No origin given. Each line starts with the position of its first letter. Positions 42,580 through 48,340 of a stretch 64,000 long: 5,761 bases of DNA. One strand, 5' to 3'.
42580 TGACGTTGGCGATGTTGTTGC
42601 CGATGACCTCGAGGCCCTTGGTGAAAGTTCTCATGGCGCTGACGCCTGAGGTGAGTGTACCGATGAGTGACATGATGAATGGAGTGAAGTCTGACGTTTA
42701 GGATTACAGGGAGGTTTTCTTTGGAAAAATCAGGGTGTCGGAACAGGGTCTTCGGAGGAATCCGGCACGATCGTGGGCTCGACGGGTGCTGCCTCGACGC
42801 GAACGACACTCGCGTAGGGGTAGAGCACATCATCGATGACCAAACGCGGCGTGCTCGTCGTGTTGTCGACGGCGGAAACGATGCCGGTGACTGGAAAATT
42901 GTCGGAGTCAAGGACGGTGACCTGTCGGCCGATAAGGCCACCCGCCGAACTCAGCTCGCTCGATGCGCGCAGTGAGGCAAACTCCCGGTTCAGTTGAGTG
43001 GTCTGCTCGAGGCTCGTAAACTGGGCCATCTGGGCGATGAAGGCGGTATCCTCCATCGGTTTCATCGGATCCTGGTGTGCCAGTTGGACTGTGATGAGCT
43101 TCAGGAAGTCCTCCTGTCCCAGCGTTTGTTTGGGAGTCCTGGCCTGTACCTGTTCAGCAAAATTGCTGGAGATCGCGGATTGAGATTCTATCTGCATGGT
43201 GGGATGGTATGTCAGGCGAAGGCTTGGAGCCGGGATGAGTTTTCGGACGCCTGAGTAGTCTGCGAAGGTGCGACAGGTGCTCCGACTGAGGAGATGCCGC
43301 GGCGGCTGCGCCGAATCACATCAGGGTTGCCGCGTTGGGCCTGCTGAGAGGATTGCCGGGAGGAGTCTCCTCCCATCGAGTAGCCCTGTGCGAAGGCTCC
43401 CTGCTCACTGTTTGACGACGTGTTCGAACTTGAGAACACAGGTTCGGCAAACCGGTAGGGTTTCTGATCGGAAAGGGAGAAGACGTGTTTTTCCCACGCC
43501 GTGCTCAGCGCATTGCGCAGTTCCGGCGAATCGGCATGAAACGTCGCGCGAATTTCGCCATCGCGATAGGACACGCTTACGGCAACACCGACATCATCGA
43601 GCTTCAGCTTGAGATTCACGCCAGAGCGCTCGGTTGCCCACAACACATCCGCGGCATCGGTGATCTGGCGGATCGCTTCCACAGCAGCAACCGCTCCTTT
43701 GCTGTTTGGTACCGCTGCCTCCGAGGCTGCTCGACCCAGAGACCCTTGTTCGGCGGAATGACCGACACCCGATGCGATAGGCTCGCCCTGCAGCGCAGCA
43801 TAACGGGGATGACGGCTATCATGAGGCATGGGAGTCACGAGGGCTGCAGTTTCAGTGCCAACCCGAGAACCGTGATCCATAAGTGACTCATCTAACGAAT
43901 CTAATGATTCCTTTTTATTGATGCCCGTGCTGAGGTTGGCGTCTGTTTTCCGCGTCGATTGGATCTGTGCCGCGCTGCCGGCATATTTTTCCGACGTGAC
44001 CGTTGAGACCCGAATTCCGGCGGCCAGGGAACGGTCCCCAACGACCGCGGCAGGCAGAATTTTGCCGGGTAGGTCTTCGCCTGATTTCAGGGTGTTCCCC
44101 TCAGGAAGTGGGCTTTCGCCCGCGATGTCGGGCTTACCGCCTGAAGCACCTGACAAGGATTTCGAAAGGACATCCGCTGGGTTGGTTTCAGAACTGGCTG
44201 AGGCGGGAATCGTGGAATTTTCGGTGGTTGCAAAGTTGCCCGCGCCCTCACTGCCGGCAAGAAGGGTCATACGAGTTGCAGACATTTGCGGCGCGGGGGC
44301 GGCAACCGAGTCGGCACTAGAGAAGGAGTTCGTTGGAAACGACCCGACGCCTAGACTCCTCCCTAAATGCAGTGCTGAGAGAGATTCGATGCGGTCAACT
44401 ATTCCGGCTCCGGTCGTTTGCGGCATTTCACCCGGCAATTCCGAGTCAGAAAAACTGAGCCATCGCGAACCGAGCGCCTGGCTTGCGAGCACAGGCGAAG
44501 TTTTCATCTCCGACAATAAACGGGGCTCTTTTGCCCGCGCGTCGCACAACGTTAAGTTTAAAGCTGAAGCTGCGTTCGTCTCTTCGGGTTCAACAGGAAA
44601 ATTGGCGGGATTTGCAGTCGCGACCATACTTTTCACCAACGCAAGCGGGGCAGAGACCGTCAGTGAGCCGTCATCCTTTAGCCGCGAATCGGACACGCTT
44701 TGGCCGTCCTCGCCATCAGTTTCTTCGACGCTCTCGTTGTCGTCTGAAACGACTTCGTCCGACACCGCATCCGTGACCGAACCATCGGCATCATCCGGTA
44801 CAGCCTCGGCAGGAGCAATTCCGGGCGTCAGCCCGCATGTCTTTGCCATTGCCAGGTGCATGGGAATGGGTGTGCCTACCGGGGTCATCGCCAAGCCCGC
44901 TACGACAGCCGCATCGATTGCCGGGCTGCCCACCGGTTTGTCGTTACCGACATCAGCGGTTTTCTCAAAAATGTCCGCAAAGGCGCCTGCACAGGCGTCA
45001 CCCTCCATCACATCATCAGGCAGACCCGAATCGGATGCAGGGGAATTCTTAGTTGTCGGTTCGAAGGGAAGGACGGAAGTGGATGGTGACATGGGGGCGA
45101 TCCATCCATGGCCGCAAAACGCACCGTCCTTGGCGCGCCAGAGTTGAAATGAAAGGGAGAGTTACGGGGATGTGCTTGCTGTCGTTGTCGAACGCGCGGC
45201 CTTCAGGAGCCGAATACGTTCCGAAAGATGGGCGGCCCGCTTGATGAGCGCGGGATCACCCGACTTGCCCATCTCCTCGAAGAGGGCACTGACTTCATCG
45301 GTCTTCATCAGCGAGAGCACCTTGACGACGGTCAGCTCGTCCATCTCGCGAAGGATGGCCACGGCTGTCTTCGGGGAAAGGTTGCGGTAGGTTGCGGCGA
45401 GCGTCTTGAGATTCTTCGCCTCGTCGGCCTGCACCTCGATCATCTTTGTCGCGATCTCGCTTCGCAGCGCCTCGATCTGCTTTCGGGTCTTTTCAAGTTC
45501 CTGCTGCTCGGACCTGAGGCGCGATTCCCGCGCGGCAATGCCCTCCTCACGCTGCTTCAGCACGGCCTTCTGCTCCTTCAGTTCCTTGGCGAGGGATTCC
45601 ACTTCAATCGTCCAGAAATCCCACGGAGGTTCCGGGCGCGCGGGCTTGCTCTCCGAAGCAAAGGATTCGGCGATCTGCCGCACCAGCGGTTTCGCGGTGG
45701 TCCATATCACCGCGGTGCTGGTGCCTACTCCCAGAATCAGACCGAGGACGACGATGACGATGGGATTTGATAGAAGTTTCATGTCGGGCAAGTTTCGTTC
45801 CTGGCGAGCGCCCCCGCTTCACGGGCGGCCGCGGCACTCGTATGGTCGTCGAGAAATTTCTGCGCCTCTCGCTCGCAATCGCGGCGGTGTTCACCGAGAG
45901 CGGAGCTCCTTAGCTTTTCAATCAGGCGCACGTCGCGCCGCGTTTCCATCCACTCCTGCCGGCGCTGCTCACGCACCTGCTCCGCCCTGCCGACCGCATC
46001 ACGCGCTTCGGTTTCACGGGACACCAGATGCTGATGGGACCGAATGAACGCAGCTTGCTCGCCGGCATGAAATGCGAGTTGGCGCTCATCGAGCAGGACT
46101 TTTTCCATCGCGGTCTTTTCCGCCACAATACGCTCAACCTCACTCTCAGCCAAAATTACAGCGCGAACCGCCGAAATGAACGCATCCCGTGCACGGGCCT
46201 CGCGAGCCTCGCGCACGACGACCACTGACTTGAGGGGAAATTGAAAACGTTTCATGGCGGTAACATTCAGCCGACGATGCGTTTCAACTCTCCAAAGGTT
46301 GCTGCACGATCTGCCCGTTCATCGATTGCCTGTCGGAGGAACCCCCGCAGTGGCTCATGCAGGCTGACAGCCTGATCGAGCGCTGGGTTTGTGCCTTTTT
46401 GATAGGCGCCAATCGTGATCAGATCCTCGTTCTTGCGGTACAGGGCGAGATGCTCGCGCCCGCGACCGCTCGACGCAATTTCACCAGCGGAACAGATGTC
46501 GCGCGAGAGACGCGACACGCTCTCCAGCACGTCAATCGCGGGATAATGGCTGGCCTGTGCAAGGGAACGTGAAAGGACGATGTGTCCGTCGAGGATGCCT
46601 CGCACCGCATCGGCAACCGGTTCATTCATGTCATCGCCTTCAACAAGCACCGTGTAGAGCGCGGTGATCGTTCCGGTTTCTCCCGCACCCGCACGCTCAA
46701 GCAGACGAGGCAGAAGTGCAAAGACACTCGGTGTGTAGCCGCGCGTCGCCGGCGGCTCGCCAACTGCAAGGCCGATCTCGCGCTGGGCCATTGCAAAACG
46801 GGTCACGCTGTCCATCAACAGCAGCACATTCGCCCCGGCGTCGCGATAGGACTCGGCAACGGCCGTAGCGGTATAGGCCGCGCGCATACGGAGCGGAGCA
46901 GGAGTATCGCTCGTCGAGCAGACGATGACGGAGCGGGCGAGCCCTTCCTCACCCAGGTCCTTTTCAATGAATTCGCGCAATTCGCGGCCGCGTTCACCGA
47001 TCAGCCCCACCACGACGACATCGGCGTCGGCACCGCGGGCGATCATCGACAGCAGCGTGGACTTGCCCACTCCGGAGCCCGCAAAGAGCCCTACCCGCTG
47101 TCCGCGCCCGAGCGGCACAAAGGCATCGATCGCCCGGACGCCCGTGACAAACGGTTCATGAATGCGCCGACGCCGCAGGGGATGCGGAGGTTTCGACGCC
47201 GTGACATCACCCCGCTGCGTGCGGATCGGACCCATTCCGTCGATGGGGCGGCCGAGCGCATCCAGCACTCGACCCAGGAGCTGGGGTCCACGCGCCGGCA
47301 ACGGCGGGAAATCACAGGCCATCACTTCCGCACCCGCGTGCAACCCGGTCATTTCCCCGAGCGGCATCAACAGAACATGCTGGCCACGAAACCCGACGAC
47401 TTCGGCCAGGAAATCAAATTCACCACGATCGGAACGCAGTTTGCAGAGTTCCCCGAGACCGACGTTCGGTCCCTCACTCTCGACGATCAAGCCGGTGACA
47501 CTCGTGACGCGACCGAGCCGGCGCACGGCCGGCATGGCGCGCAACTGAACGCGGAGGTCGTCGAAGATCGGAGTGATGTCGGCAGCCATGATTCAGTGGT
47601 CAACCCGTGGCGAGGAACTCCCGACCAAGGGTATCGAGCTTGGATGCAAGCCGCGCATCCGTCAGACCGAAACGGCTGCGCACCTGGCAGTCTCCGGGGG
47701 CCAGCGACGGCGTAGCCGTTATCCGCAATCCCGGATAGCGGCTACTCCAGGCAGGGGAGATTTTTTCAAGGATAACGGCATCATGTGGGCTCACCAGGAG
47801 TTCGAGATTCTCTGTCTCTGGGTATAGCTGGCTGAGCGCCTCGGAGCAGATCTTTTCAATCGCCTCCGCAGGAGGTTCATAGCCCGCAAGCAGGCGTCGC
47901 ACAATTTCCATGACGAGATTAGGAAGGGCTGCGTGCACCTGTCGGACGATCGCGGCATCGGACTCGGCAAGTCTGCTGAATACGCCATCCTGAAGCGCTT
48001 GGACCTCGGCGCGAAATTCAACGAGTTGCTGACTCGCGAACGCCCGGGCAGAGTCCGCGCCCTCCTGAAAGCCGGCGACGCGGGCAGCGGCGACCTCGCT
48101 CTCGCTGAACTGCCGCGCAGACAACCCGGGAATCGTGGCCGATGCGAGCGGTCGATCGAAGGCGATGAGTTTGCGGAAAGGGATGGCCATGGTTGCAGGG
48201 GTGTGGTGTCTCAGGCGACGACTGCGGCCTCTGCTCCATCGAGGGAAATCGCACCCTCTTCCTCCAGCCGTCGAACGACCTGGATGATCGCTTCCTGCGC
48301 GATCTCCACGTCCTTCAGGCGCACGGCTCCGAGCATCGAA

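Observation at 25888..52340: Conserved palindrome CGGCA-N5-TGCCG at phased distances upstream of all five sigma54 promoters: candidate flagellar enhancer (UAS)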

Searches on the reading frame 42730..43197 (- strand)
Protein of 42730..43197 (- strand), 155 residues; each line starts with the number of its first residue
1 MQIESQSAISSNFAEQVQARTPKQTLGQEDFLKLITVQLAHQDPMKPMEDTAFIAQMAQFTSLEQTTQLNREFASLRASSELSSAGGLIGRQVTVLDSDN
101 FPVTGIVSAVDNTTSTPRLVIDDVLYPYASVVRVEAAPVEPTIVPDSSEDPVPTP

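Call 17: search_protein_families(library=pfam, proteins=[window:42730-43197:-])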
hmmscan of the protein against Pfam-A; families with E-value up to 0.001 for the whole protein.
window:42730-43197:- (155 aa): 1 family
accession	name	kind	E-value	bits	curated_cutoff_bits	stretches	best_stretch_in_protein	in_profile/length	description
PF03963.19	FlgD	-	1.8e-20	73.3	27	1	5-74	5-74/75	Flagellar hook capping protein - N-terminal region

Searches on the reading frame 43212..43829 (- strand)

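Call 59: search_protein_families(library=pfam, max_evalue=1, proteins=[window:43212-43829:-])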
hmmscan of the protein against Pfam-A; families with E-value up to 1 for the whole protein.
window:43212-43829:- (205 aa): 2 families
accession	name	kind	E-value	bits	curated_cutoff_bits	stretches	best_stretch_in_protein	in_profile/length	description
PF02120.21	Flg_hook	-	0.015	15.6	29.8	1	73-109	17-54/85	Flagellar hook-length control protein FliK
PF11233.13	DUF3035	-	0.032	14.9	23.2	0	24-74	59-108/141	Protein of unknown function (DUF3035)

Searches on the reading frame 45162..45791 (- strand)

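Call 17: search_protein_families(library=pfam, proteins=[window:45162-45791:-])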
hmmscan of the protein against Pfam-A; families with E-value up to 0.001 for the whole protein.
window:45162-45791:- (209 aa): 2 families
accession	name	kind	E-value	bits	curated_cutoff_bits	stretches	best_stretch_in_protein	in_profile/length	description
PF03448.22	MgtE_N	-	0.00021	22.2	25.9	1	130-175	29-74/102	MgtE intracellular N domain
PF02601.20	Exonuc_VII_L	-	0.00061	19.8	35.9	1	62-145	190-280/315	Exonuclease VII, large subunit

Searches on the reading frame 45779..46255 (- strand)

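Call 17: search_protein_families(library=pfam, proteins=[window:45779-46255:-])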
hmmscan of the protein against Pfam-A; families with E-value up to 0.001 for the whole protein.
window:45779-46255:- (158 aa): 1 family
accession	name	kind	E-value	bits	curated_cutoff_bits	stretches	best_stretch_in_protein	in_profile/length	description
PF02050.21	FliJ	-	5.6e-09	36.7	28.4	1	22-140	3-120/123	Flagellar FliJ protein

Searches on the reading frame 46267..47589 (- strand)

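Call 17: search_protein_families(library=pfam, proteins=[window:46267-47589:-])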
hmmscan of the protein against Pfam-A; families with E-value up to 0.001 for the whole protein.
window:46267-47589:- (440 aa): 3 families
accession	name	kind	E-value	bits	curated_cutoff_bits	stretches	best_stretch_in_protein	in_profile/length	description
PF00006.31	ATP-synt_ab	-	9.7e-90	300.3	29.5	1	150-359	1-213/213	ATP synthase alpha/beta family, nucleotide-binding domain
PF18269.6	T3SS_ATPase_C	-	2e-21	76.1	22.7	1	370-436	5-71/72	T3SS EscN ATPase C-terminal domain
PF02874.29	ATP-synt_ab_N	-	1.1e-07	32.7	20.9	1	28-90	1-66/69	ATP synthase alpha/beta family, beta-barrel domain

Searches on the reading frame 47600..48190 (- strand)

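Call 17: search_protein_families(library=pfam, proteins=[window:47600-48190:-])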
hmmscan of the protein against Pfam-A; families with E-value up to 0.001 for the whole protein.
window:47600-48190:- (196 aa): 2 families
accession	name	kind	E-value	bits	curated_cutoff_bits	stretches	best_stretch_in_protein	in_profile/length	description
PF02108.21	FliH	-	1e-10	42.1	24.1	1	70-187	10-127/128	Flagellar assembly protein FliH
PF06635.17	T3SS_SCTL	-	4.8e-09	36.5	23.3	1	72-190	82-196/206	Type 3 secretion system stator protein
